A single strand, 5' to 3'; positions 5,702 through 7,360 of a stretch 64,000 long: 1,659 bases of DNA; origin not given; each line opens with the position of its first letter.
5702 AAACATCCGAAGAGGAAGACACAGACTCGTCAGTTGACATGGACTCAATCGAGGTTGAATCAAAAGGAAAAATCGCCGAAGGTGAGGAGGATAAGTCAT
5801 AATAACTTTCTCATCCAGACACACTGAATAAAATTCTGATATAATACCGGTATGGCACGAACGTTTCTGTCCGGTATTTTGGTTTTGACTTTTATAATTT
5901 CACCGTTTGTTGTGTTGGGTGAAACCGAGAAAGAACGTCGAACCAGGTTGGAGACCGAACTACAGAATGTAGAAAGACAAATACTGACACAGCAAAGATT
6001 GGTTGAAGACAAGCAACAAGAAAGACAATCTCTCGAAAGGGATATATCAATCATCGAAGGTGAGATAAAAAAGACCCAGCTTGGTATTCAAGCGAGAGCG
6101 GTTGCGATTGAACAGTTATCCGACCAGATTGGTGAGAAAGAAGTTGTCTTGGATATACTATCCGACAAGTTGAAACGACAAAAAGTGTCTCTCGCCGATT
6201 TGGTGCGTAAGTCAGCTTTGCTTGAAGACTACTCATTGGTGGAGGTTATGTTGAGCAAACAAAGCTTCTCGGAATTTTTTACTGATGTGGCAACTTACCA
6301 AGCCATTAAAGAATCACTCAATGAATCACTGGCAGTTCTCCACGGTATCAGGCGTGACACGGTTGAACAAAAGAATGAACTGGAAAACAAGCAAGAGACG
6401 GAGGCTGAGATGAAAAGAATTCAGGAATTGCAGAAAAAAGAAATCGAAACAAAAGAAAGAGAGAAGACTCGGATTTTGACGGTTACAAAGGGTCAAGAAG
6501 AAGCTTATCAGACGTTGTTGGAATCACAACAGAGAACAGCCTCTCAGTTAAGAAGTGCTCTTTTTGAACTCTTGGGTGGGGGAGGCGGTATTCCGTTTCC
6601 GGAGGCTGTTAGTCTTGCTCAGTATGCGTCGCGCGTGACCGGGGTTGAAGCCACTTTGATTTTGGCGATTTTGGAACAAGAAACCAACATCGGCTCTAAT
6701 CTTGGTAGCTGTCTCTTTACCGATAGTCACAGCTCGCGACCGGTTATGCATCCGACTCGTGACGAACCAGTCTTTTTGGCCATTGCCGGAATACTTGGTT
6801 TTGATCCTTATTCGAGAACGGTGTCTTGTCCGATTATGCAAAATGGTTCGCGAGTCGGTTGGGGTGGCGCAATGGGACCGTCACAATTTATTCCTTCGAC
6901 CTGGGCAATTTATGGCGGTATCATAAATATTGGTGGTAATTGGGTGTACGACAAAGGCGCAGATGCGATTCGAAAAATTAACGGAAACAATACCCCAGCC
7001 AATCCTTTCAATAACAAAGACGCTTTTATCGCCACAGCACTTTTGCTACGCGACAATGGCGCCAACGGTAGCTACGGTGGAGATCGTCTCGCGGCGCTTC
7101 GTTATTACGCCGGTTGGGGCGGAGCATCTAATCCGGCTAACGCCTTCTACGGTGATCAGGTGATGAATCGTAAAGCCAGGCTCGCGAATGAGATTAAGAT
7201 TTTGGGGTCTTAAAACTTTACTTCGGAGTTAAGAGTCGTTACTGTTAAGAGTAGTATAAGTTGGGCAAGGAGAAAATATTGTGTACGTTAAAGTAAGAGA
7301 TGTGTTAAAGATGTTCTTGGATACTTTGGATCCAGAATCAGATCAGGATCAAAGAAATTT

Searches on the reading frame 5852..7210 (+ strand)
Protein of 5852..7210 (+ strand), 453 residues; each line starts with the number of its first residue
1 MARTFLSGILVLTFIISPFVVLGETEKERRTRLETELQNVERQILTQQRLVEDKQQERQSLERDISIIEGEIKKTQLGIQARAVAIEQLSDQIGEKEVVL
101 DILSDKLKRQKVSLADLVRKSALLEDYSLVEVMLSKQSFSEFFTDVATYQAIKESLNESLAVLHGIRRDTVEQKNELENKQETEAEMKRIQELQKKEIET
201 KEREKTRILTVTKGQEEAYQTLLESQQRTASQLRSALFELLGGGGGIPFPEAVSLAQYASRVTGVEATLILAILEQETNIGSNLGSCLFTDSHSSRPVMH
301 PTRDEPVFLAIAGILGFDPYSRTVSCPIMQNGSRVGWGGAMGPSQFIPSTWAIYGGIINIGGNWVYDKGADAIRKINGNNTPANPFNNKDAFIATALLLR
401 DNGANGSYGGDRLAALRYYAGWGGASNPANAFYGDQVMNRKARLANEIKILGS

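Call 13: search_protein_families(library=pfam, proteins=[window:5852-7210:+], max_evalue=0.01)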
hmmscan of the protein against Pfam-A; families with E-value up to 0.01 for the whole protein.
window:5852-7210:+ (453 aa): 2 families
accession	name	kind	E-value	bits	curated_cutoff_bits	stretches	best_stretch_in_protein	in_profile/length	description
PF13406.11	SLT_2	-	4.5e-05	23.3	24.3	1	256-355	77-170/292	Transglycosylase SLT domain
PF24627.1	PUMA_CC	-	0.0017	18.7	30.1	1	24-71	25-72/74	PUMA coiled-coil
